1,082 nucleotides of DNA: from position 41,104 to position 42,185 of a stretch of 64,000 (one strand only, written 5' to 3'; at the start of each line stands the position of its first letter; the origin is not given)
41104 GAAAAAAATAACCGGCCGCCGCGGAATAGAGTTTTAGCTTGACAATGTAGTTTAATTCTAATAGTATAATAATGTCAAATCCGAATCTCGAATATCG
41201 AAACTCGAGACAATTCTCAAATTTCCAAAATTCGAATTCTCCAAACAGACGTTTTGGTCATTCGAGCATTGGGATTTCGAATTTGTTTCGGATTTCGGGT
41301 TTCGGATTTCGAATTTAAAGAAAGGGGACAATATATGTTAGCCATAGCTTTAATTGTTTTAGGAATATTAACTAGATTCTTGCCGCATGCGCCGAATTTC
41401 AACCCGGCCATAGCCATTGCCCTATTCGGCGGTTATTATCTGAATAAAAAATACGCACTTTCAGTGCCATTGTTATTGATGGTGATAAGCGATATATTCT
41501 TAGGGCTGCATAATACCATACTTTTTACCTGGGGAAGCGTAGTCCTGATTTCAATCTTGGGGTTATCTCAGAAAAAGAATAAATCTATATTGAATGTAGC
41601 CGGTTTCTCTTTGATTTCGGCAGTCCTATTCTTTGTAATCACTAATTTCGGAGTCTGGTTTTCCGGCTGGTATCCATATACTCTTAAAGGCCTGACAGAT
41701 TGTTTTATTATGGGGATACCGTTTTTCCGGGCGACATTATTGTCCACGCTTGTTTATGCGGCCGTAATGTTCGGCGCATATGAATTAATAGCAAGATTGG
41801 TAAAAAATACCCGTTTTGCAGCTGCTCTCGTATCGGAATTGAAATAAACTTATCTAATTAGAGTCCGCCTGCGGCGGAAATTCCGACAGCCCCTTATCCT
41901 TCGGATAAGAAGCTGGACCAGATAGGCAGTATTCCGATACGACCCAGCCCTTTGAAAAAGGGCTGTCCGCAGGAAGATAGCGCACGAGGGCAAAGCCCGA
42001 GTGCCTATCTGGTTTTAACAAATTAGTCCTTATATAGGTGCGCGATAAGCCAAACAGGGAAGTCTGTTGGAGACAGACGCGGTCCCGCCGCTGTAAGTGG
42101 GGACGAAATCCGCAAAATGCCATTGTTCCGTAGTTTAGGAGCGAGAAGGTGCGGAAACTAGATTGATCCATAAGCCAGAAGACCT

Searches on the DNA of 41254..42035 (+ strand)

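Call 4: search_rna_families(source=window, start=41830, end=42035, threshold=evalue, max_evalue=10, show_alignments=5)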
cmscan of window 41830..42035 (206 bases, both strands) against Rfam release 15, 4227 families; matches with E-value up to 10: 1.
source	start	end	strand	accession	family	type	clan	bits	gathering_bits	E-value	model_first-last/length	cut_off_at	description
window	41843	41880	+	RF03055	RAGATH-30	Gene; sRNA;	-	15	59.5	1.3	21-59/59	no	RAGATH-30 RNA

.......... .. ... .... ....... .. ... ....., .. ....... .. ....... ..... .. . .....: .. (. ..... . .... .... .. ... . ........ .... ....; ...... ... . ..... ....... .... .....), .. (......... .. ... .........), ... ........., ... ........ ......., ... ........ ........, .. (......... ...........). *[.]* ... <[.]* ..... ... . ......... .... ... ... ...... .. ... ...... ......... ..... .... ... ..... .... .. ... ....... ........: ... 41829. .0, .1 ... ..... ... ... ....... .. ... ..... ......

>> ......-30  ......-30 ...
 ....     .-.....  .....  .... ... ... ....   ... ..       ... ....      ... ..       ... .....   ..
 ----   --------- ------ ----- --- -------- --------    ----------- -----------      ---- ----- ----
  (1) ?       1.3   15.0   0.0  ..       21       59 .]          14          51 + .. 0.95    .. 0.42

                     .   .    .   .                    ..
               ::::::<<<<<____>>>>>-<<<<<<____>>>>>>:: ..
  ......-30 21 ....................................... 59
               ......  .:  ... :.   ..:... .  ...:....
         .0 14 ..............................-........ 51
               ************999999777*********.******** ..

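Call 14: search_rna_families(sources=[L003, L004, L005, L006, L007, L008, L009, L010, L011, L012, L013, L014, L015], threshold=gathering)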
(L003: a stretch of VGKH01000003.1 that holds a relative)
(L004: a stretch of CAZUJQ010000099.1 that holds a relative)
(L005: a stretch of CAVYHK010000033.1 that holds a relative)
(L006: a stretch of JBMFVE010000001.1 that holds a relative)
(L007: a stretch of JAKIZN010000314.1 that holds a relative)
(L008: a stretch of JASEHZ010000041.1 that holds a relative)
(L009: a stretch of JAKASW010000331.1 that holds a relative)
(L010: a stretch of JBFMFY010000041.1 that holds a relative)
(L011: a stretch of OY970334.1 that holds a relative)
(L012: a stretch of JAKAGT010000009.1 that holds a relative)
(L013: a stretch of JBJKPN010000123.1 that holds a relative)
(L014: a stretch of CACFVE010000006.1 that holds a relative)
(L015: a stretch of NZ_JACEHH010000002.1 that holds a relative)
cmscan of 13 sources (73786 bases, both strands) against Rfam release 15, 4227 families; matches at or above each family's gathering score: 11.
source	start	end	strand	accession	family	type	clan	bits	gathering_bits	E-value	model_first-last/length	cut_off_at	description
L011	2613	2811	+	RF00174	Cobalamin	Cis-reg; riboswitch;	CL00101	114.4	31.5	7.2e-28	1-189/189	no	Cobalamin riboswitch aptamer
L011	3527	3727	+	RF00174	Cobalamin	Cis-reg; riboswitch;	CL00101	112.7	31.5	2.2e-27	1-189/189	no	Cobalamin riboswitch aptamer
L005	480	680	+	RF00174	Cobalamin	Cis-reg; riboswitch;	CL00101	111.2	31.5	6e-27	1-189/189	no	Cobalamin riboswitch aptamer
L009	639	852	+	RF00174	Cobalamin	Cis-reg; riboswitch;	CL00101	92.7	31.5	1.2e-21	1-189/189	no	Cobalamin riboswitch aptamer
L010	2697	2894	+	RF00174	Cobalamin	Cis-reg; riboswitch;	CL00101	86.8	31.5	5.9e-20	1-189/189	no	Cobalamin riboswitch aptamer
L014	903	983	+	RF01689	AdoCbl-II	Cis-reg; riboswitch;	CL00101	86.3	36.5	2.7e-20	1-81/81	no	AdoCbl-II (Cobalamin/B12) riboswitch aptamer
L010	3572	3769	+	RF00174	Cobalamin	Cis-reg; riboswitch;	CL00101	83.9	31.5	3.8e-19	1-189/189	no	Cobalamin riboswitch aptamer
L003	3502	3758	+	RF00174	Cobalamin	Cis-reg; riboswitch;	CL00101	72.7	31.5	6.2e-16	1-189/189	no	Cobalamin riboswitch aptamer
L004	3596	3841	+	RF00174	Cobalamin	Cis-reg; riboswitch;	CL00101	70.8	31.5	2.2e-15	1-189/189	no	Cobalamin riboswitch aptamer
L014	3483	3556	-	RF00005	tRNA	Gene; tRNA;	CL00001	66.5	29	3.3e-12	1-71/71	no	tRNA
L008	1425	1496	+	RF00005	tRNA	Gene; tRNA;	CL00001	64.1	29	1.5e-11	1-71/71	no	tRNA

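Call 23: search_dna_similar(query=window:41828-42016:+, collection=plasmids, mode=distant, max_evalue=1)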
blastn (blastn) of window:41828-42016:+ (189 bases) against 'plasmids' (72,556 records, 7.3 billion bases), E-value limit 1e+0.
Records with a match: 4; places in all: 4; records where one place covers at least 80% of the query: 0.
Best place of each record, by identity: 90-95% 4.
By first word of the organism name: Leisingera 4.
By predicted mobility (MOB-suite, as given by PLSDB): non-mobilizable 4.
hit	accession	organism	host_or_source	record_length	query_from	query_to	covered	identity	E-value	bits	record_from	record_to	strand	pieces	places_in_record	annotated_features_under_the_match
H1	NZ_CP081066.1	Leisingera caerulea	-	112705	148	174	14%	92.6%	5e-1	41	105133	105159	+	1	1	nucleotidyltransferase family protein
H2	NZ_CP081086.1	Leisingera caerulea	-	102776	148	174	14%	92.6%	5e-1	41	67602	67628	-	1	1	nucleotidyltransferase family protein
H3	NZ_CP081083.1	Leisingera caerulea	-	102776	148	174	14%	92.6%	5e-1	41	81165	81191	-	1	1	nucleotidyltransferase family protein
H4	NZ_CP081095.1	Leisingera caerulea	-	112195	148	174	14%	92.6%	5e-1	41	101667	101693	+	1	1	nucleotidyltransferase family protein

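Call 24: search_dna_similar(query=window:41828-42016:+, collection=phages, mode=distant, max_evalue=1)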
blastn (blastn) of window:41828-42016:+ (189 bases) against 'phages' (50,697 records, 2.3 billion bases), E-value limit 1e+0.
No match.

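Call 38: search_rna_families(sources=[L016, L037, L038, L039, L040], threshold=gathering)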
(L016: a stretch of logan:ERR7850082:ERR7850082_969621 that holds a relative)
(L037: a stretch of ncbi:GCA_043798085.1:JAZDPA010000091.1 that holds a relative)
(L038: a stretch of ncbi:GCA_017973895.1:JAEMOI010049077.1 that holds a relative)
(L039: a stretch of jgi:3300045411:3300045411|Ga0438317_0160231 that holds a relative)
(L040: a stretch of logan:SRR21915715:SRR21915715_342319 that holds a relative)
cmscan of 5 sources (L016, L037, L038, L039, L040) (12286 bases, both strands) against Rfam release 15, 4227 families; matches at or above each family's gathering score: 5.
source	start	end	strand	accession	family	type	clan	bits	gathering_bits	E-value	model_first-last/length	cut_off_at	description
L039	827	1013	+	RF00174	Cobalamin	Cis-reg; riboswitch;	CL00101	102.4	31.5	3.3e-25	1-189/189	no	Cobalamin riboswitch aptamer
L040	704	891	+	RF00174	Cobalamin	Cis-reg; riboswitch;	CL00101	101.8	31.5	4.9e-25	1-189/189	no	Cobalamin riboswitch aptamer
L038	1574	1822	+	RF00174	Cobalamin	Cis-reg; riboswitch;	CL00101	82.6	31.5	1.5e-19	1-189/189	no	Cobalamin riboswitch aptamer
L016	751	1031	+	RF00174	Cobalamin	Cis-reg; riboswitch;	CL00101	81.8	31.5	2.6e-19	1-186/189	3'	Cobalamin riboswitch aptamer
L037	2708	3009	+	RF00174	Cobalamin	Cis-reg; riboswitch;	CL00101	72.8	31.5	9.7e-17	1-189/189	no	Cobalamin riboswitch aptamer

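Call 53: build_rna_model(alignment_id=A3)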
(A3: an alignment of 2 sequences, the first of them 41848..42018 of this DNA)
Model R1 built from alignment A3 (2 sequences, 171 columns); structure: RNAalifold consensus.
model positions 171; base pairs 54; branch points 3; effective number of sequences 0.68; information 0.589 bits per position. Calibrated on 0.2 Mb of random sequence (short: E-values are rough).
structure used (alignment columns):
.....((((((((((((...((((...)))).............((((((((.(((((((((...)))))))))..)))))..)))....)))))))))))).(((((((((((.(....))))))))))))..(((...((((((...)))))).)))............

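Call 54: search_with_rna_model(model_id=R1, sources=[window, L003, L004, L005, L006, L007, L008, L009, L010, L011, L012, L013, L014, L015, L016, L037, L038, L039, L040], max_evalue=10)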
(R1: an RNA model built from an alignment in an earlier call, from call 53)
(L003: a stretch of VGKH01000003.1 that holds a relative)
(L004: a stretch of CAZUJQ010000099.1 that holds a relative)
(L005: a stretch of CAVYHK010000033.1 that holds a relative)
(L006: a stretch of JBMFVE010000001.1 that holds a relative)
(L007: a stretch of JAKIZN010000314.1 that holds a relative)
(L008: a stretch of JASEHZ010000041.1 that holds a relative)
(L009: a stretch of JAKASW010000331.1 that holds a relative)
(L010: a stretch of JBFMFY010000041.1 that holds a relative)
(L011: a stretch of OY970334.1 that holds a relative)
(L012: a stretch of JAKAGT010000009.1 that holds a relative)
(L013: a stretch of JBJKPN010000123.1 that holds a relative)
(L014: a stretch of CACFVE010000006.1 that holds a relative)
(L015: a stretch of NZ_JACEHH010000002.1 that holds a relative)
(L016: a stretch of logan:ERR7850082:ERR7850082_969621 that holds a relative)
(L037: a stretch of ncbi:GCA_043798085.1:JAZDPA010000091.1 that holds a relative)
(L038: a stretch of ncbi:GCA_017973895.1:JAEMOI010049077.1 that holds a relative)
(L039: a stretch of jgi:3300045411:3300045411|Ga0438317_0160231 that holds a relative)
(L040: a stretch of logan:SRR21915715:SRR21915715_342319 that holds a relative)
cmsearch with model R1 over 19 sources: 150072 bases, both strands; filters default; matches with E-value up to 10: 6.
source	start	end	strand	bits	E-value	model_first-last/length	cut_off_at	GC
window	41848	42018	-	214.1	4.8e-52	1-171/171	no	0.52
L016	580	750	-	212.9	9.9e-52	1-171/171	no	0.53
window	41945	41965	+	11.8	0.42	54-74/171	no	0.52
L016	677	697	+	11.7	0.42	54-74/171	no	0.52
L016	560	659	+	10.4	0.93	1-171/171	no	0.46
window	41887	41915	+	9.4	1.7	104-132/171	no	0.52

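Call 76: search_with_rna_model(model_id=R1, sources=[L044, L045], max_evalue=10)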
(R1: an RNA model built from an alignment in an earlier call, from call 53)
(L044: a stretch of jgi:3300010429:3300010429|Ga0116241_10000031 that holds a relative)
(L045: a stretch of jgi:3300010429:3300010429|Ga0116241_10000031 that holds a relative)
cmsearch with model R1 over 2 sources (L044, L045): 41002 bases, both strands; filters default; matches with E-value up to 10: 0.
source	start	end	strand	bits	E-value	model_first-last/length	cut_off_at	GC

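Call 81: search_rna_families(source=L016, start=545, end=765, threshold=evalue, max_evalue=10)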
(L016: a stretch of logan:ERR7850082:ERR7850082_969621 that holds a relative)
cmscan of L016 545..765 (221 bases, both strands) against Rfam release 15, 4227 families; matches with E-value up to 10: 0.
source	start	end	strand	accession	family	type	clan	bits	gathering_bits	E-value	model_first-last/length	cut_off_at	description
